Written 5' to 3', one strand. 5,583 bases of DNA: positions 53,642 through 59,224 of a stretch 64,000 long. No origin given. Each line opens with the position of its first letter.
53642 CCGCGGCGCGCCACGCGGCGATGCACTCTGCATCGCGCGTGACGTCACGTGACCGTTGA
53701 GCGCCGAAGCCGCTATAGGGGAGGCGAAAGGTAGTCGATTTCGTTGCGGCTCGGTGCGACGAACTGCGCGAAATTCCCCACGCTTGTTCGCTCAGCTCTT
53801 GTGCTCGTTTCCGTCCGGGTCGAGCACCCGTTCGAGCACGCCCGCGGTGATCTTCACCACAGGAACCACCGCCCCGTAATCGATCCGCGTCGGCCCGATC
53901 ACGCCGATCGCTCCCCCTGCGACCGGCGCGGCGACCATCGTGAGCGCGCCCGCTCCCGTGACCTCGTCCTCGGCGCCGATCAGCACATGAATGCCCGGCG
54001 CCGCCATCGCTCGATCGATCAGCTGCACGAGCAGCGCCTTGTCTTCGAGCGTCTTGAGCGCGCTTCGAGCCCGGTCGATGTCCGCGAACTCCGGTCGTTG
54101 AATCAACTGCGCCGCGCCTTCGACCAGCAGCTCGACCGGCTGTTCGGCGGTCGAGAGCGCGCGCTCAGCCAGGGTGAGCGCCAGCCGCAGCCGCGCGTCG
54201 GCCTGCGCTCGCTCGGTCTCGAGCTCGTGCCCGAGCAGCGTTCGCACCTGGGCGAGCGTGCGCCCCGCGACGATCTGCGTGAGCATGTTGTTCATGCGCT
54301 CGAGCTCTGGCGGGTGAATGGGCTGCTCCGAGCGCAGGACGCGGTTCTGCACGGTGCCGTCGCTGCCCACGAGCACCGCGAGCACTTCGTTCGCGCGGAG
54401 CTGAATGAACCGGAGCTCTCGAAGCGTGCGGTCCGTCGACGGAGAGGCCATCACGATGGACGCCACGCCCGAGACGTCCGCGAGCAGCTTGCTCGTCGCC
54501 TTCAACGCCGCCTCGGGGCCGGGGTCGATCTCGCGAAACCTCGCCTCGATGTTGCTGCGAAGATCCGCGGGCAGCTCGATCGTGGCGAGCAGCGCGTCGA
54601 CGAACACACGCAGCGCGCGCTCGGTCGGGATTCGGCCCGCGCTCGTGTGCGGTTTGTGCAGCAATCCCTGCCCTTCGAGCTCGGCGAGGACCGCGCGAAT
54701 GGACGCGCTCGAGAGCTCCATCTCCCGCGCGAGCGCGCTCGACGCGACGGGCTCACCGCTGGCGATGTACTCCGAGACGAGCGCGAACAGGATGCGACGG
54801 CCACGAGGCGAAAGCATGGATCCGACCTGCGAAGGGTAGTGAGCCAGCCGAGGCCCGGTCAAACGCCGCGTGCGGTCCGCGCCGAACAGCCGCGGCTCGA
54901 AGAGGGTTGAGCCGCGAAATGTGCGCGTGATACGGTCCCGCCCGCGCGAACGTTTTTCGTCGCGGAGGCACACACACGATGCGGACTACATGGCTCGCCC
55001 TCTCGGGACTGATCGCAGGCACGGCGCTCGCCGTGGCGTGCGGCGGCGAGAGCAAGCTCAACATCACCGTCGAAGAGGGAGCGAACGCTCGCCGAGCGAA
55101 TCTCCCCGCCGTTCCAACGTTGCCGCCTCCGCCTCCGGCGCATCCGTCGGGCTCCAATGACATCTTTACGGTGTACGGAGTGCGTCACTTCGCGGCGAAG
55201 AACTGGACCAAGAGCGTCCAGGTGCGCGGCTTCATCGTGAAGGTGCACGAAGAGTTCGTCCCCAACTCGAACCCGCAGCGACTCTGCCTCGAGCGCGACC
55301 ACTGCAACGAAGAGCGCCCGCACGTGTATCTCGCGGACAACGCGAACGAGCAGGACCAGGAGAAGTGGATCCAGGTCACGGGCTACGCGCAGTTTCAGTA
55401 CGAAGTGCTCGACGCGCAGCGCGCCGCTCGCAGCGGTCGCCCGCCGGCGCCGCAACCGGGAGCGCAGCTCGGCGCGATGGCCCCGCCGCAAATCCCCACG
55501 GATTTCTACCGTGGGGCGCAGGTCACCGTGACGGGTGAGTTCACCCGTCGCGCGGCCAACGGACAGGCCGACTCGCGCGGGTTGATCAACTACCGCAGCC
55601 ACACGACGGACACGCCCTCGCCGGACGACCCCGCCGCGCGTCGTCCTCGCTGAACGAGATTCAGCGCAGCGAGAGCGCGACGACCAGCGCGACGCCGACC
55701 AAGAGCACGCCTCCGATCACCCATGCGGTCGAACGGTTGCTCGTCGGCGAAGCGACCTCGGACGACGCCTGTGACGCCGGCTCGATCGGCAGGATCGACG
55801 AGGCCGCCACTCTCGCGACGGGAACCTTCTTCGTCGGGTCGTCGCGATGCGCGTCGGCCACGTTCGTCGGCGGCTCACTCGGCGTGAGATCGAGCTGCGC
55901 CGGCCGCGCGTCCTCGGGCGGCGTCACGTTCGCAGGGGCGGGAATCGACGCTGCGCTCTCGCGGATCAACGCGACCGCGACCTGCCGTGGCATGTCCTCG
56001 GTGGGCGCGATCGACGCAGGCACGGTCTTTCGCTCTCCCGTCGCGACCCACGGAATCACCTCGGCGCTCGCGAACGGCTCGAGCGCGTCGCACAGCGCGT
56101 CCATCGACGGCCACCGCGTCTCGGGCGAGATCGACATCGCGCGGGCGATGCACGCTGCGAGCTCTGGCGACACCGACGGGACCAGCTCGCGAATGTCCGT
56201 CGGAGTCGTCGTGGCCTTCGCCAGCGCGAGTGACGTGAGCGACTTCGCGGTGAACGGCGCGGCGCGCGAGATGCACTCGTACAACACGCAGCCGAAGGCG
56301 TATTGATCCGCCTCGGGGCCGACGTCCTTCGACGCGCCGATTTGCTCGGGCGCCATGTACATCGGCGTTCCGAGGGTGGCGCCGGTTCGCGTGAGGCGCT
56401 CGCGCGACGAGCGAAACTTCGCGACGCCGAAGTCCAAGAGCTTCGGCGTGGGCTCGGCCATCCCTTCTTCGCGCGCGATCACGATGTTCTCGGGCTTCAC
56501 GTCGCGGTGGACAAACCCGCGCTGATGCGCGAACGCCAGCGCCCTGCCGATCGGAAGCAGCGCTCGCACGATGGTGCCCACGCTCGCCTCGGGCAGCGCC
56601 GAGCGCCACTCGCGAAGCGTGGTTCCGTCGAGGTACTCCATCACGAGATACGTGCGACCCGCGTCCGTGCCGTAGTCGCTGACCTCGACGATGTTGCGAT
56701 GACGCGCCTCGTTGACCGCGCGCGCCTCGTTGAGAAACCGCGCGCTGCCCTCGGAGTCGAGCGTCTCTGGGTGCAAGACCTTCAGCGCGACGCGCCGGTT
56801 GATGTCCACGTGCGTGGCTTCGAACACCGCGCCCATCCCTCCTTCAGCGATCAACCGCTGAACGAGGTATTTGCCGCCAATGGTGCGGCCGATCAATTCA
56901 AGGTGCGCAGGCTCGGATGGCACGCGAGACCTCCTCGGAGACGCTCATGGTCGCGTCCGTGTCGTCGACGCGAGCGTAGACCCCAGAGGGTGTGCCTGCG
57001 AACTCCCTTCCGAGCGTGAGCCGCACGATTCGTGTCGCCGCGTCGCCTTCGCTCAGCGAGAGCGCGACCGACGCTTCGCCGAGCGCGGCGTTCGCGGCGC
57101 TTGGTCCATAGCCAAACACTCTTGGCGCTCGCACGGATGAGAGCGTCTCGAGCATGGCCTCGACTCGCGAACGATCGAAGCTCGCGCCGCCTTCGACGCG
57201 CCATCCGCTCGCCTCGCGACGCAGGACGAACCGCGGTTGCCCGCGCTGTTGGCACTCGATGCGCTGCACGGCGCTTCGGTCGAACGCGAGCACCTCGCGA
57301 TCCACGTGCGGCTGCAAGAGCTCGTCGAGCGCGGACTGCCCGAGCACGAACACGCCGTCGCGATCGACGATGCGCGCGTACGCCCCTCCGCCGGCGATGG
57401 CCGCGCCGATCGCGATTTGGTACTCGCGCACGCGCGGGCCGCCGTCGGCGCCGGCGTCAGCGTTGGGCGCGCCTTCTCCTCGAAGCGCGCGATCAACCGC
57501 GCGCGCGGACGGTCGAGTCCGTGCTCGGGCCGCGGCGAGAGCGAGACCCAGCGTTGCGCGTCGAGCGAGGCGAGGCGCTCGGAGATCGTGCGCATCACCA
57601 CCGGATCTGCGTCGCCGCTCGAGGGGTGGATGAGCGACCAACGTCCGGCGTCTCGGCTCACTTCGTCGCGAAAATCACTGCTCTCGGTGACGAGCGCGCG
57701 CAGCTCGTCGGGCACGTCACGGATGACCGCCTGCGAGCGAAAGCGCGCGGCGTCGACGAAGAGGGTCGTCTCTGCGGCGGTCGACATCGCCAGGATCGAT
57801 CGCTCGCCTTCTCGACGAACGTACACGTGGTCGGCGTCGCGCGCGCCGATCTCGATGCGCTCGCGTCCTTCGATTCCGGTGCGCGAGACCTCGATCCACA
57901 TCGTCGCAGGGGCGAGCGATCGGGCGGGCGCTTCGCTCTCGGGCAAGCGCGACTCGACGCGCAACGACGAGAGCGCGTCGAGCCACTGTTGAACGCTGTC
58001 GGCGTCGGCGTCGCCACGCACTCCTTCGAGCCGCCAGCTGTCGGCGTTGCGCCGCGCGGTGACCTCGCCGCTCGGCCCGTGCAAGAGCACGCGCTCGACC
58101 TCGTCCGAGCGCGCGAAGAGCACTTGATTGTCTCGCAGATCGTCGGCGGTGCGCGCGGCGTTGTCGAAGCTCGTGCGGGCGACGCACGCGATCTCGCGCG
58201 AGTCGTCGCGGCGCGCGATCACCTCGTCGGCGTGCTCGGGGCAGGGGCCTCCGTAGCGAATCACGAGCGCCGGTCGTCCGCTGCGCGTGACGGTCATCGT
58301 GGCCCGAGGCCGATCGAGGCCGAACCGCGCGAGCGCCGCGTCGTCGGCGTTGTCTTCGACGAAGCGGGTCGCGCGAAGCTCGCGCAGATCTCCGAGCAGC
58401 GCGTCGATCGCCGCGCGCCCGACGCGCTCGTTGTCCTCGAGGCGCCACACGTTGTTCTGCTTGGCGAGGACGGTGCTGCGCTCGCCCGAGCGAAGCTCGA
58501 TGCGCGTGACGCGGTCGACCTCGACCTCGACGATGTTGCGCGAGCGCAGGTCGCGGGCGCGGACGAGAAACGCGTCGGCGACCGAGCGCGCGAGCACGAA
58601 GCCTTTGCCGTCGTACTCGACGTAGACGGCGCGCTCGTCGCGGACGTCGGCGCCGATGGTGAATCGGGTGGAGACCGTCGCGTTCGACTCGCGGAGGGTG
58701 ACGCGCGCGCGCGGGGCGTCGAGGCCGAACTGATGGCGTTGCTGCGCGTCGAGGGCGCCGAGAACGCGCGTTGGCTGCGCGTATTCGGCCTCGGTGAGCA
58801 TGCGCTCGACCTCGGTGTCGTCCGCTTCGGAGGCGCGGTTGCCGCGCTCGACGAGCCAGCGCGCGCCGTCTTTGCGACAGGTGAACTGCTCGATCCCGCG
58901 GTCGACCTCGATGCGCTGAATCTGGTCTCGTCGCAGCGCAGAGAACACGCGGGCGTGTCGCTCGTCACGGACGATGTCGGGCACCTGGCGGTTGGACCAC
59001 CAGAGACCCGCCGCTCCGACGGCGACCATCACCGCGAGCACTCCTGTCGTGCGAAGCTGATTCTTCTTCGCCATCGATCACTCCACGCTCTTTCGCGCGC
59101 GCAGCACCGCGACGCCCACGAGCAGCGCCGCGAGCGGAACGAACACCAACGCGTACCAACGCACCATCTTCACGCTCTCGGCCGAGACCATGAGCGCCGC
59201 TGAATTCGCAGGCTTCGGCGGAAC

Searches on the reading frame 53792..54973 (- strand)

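Call 76: search_protein_families(library=pfam, proteins=[window:53792-54973:-], max_evalue=0.0001)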
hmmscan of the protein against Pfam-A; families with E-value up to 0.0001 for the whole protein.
window:53792-54973:- (393 aa): 1 family
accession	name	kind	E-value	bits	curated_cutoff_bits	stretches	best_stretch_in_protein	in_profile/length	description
PF01628.27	HrcA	-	4.1e-47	161.4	22.2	1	155-370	2-215/215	HrcA protein C terminal domain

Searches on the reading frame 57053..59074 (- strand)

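Call 76: search_protein_families(library=pfam, proteins=[window:57053-59074:-], max_evalue=0.0001)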
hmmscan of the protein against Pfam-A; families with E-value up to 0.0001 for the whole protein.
window:57053-59074:- (673 aa): 1 family
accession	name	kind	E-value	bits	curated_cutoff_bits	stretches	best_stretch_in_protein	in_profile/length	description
PF14238.11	DUF4340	-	4.4e-47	161.1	25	3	83-246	10-175/183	Domain of unknown function (DUF4340)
